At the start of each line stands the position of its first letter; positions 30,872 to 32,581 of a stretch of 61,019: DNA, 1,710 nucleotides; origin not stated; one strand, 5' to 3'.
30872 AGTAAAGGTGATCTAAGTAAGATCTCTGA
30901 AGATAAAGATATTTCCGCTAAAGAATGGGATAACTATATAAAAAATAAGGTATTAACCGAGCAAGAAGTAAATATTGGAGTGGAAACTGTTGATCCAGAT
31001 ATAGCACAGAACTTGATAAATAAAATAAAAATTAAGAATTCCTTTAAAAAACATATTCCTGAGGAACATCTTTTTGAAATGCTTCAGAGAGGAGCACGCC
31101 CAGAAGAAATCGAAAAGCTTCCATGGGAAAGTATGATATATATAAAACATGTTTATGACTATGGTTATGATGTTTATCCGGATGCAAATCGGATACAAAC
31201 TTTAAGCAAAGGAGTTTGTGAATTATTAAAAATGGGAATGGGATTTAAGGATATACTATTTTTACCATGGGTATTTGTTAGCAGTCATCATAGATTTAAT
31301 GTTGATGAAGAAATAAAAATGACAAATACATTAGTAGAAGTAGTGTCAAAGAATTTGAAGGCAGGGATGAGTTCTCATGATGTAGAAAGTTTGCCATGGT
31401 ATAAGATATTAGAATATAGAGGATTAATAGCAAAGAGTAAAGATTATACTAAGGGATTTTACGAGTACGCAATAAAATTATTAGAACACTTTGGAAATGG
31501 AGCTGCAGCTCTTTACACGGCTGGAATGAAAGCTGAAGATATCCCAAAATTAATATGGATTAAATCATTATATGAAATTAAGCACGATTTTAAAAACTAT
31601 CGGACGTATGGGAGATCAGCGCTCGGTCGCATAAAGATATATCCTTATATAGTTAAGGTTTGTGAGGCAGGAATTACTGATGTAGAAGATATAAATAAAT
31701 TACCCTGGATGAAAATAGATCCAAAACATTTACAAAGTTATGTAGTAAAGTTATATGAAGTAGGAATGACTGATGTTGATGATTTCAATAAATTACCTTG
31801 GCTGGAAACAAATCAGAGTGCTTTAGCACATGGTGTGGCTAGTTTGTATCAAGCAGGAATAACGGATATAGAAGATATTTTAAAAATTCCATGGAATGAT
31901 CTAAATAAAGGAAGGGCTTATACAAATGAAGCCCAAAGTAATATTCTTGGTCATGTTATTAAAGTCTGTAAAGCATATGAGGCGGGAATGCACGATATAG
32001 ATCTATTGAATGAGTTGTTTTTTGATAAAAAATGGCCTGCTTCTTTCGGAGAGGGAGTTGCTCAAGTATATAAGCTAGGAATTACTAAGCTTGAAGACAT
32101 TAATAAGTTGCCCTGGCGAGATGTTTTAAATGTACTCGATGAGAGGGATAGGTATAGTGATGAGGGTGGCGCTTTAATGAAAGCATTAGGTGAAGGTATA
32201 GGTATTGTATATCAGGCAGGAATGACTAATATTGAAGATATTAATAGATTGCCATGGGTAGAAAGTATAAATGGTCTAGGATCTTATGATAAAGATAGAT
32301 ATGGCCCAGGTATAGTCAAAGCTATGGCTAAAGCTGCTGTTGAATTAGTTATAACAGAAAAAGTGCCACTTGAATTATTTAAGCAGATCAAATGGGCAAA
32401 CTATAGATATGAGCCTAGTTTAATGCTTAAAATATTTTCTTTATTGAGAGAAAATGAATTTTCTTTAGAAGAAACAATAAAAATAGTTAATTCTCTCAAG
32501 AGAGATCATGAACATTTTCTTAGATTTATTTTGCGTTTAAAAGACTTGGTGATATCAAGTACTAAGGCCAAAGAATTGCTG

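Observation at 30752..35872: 1706-aa orphan giant protein with a novel-looking 'KLPW' tandem repeat array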

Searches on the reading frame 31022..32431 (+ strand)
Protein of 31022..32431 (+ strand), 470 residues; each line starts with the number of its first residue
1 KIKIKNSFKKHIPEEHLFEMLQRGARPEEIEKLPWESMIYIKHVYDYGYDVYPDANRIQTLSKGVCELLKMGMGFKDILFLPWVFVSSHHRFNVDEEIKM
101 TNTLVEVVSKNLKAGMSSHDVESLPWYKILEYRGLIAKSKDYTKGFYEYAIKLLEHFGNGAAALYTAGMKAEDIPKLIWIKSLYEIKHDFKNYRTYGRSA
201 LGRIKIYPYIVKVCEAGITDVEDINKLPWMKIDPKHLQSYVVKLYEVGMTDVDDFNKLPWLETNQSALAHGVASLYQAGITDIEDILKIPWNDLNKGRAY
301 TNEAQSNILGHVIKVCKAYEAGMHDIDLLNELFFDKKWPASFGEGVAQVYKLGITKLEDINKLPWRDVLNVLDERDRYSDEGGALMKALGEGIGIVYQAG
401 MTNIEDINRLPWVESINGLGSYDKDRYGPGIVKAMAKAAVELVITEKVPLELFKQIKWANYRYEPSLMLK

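Call 9: search_protein_families(library=pfam, proteins=[window:31052-32350:+], max_evalue=10)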
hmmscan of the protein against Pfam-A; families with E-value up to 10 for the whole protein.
window:31052-32350:+ (433 aa): 2 families
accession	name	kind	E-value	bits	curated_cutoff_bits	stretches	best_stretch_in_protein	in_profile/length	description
PF10391.15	DNA_pol_lambd_f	-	0.0012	19.1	29.8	1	264-286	16-38/51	Fingers domain of DNA polymerase lambda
PF04255.20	DUF433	-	0.051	13.9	23.6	0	2-20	19-37/56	Protein of unknown function (DUF433)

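Call 11: search_protein_families(library=phrogs, proteins=[window:31052-32350:+], max_evalue=1)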
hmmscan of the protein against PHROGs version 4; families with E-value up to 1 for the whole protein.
window:31052-32350:+ (433 aa): 5 families
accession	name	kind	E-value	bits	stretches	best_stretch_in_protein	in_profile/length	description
phrog_34811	-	unknown function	0.0002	22.6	0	6-32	49-75/79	-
phrog_38138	-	unknown function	0.012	16.9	1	263-297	69-103/122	-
phrog_6680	-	unknown function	0.021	15.8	1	71-97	5-31/78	-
phrog_28022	-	unknown function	0.18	12.7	1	250-321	47-111/154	-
phrog_5971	-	unknown function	0.18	12.5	0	262-283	26-47/50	-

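Call 13: find_homologous_proteins(query=window:31037-32332:+, max_evalue=0.01)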
Query window:31037-32332:+: 4933 candidates shared short words with the query, none scored E <= 0.01.

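Call 38: predict_structure(protein=window:31022-32431:+)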
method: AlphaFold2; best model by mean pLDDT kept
length: 470 residues; sequences in the alignment: 1
mean_pLDDT: 49.1   pTM: 0.41
mean pLDDT of the five models: 49.1, 47.3, 46.3, 45.9, 37.8
residues with pLDDT >= 90: 0; 70-90: 6; 50-70: 220; < 50: 244
segments of 3 or more residues with pLDDT < 50: 1-12, 34-59, 71-94, 122-147, 179-204, 276-279, 281-287, 289-324, 326-378, 420-424, 461-470
pLDDT, mean of each block of 10 residues (from residue 1): 31 52 52 41 35 45 51 41 34 50 57 59 41 34 47 60 67 56 35 37 48 65 63 53 63 65 53 50 48 39 42 43 42 42 45 43 43 44 54 57 64 56 50 56 57 57 41
secondary structure, 60 per line:
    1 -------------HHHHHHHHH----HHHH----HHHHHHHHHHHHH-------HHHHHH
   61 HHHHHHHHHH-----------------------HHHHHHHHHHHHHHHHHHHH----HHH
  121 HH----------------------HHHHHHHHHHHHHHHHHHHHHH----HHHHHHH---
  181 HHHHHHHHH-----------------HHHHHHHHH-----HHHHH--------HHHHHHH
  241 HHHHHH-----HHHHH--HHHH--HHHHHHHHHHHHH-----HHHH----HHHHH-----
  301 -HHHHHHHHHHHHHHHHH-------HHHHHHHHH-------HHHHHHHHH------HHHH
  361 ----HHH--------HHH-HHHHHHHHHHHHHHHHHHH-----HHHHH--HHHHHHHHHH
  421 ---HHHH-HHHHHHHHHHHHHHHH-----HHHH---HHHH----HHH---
elements in order: H14-22 H27-30 H35-47 H55-70 H94-113 H118-122 H145-166 H171-177 H181-189 H207-215 H221-225 H234-246 H252-256 H259-262 H265-277 H283-286 H291-295 H302-318 H326-334 H342-350 H357-360 H380-398 H404-408 H411-420 H424-427 H429-444 H450-453 H457-460
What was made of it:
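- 31052..32266 (+): Array of ten 'KLPW' helical repeat units (aa 101-505). Unit core: h-x-x-h-Y-x-A-G-(I/M)-T-D-(I/V)-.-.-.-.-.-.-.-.. The single-sequence AF2 model is all helical (call 38).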

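Call 121: fold_search(model_id=the predicted structure, library=pdb)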
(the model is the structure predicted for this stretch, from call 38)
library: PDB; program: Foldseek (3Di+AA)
matches with E <= 10: 622; with E <= 0.001: 2
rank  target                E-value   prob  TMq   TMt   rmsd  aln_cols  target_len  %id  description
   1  8cwy_A                6.4e-04  1.00  0.20  0.20  22.2       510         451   14  Accurate computational design of genetically encoded 3D protein crystals (released 2023-11-01)
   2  8cws_A                6.7e-04  1.00  0.22  0.23  18.6       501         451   11  Accurate computational design of genetically encoded 3D protein crystals (released 2023-11-01)
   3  8ga7                  1.4e-03  0.77  0.11  0.11  25.6       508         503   12  Geometrically programmable nanomaterial construction using regularized protein building blocks (released 2024-03-13)
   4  7rdr_A                3.0e-03  0.99  0.22  0.23  16.5       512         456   13  Circular tandem repeat protein with novel repeat topology and enhanced subunit contact surfaces (released 2021-09-01)
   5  8v3b_a                7.2e-03  0.72  0.13  0.14  20.2       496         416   11  Computational Designed Nanocage O43_129_+4 (released 2024-03-13)
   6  9mg8_A                7.5e-03  0.41  0.08  0.10  29.6       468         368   10  Crystal Structure of b-iTHR-110 (released 2025-12-17)
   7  4rv1_F                9.0e-03  1.00  0.28  0.31  14.9       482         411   12  Crystal Structure of Engineered Protein. Northeast Structural Genomics Consortium (NESG) Target OR497. (released 2014-12-10)
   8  9uwh_A4               1.7e-02  0.96  0.22  0.20  18.1       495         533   12  human mitoribosome trapped by retapamulin (released 2025-10-29)
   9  8cdj_C                3.1e-02  0.63  0.17  0.13  18.1       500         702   12  CAND1 b-hairpin++-SCF-SKP2 CAND1 rolling SCF engaged (released 2023-04-19)
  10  8tl7_A                4.9e-02  0.77  0.18  0.14  18.2       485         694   12  CryoEM Structure of a Computationally Designed T3 Tetrahedral Nanocage (released 2024-03-13)
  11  9b9g_D                5.9e-02  0.33  0.15  0.13  21.6       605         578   12  Structure of the PI4KA complex bound to Calcineurin (released 2024-09-11)
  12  6vbu_8                6.1e-02  0.72  0.18  0.18  18.1       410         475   10  Structure of the bovine BBSome complex (released 2020-01-29)
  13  6eou                  6.6e-02  0.69  0.17  0.21  16.7       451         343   11  O-GlcNAc transferase TPR domain with the intellectual disability associated mutation L254F (released 2018-05-09)
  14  6xr1                  6.9e-02  0.54  0.17  0.16  27.8       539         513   12  Computationally designed right-handed alpha/alpha single-chain toroid with 9 repeats (released 2021-07-14)
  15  8f0x_A                7.4e-02  0.72  0.20  0.13  18.2       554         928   12  Cryo-EM structure of Kap114 bound to H2A-H2B (released 2023-07-26)
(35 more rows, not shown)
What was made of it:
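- Closest known: Named alpha-helical repeats. Same: The low-confidence model resembles generic solenoids (call 121).
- The repeat models are all helical and solenoid-like (calls 38, 121).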

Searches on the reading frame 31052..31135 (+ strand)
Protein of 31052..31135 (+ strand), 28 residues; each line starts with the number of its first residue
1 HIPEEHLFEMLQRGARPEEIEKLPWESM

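Call 22: search_solved_structures(query=A1, max_evalue=10, show_alignments=3)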
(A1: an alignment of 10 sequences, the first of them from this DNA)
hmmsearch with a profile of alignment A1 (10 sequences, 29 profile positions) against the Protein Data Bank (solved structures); distinct sequences matched with E-value up to 10: 11.
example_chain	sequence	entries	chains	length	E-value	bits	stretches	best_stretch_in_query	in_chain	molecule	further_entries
6y04_A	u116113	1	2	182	0.35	13.9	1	8-23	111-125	Carbonic anhydrase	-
1wsr_A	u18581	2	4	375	0.62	13.1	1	7-27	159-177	Aminomethyltransferase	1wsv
7dtq_A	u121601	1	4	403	0.76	12.8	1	13-27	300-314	Octaketide synthase 1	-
5ica_A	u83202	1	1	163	1.5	11.8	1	4-18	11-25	Putative uncharacterized protein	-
3ceh_A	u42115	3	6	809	2.5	11.2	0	20-28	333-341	Glycogen phosphorylase, liver form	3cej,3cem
8ems_B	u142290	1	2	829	2.6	11.1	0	20-28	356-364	Glycogen phosphorylase, liver form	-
1xoi_A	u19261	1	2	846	2.8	11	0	20-28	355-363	Glycogen phosphorylase, liver form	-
1fa9_A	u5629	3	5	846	2.8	11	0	20-28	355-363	GLYCOGEN PHOSPHORYLASE, LIVER FORM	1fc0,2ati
1em6_A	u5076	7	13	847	2.8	11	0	20-28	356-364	LIVER GLYCOGEN PHOSPHORYLASE | Glycogen phosphorylase, liver form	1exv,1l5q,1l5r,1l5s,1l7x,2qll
3dd1_A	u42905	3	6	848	2.9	11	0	20-28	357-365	Glycogen phosphorylase, liver form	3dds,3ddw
2zb2_A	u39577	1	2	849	2.9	11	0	20-28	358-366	Glycogen phosphorylase, liver form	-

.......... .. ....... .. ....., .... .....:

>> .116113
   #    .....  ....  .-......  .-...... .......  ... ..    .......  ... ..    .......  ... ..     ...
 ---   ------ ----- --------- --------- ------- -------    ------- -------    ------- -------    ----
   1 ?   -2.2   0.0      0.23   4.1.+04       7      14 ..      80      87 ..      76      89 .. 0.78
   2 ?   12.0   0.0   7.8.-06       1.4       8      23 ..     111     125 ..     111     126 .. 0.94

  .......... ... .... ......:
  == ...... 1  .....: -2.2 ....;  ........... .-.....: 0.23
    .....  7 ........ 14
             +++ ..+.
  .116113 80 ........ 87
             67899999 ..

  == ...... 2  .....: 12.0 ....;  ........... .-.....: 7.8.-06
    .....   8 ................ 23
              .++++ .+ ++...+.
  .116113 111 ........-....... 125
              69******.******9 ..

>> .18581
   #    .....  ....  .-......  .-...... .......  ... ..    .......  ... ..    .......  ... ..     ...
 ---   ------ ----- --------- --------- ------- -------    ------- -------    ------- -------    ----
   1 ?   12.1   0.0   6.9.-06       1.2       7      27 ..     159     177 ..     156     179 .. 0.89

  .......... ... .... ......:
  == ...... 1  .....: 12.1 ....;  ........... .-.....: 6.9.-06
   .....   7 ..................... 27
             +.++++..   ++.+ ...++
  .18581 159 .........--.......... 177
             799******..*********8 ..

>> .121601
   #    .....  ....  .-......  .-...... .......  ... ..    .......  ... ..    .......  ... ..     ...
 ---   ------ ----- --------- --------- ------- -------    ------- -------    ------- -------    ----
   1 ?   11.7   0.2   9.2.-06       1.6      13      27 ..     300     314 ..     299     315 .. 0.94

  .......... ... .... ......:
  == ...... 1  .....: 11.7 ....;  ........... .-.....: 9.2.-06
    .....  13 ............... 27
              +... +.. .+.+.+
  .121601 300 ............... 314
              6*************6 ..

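Call 23: search_protein_families(library=pfam, alignment_id=A1, max_evalue=10)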
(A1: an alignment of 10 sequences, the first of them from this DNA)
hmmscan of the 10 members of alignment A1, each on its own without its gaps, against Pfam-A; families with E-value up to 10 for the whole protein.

A. member 1, seq(28 aa): 1 family
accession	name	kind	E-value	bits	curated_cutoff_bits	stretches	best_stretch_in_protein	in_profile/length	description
PF22943.2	HTH_68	-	0.11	12.6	27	1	9-22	12-25/45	Putative helix-turn-helix domain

B. families by the number of members that match (of 10 scanned): 2 families
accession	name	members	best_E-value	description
PF10391.15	DNA_pol_lambd_f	1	0.061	Fingers domain of DNA polymerase lambda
PF22943.2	HTH_68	1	0.11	Putative helix-turn-helix domain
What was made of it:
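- The hit is below the 29.8-bit cut-off and occurs in only 1 of 10 units when they are scanned singly (call 23).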
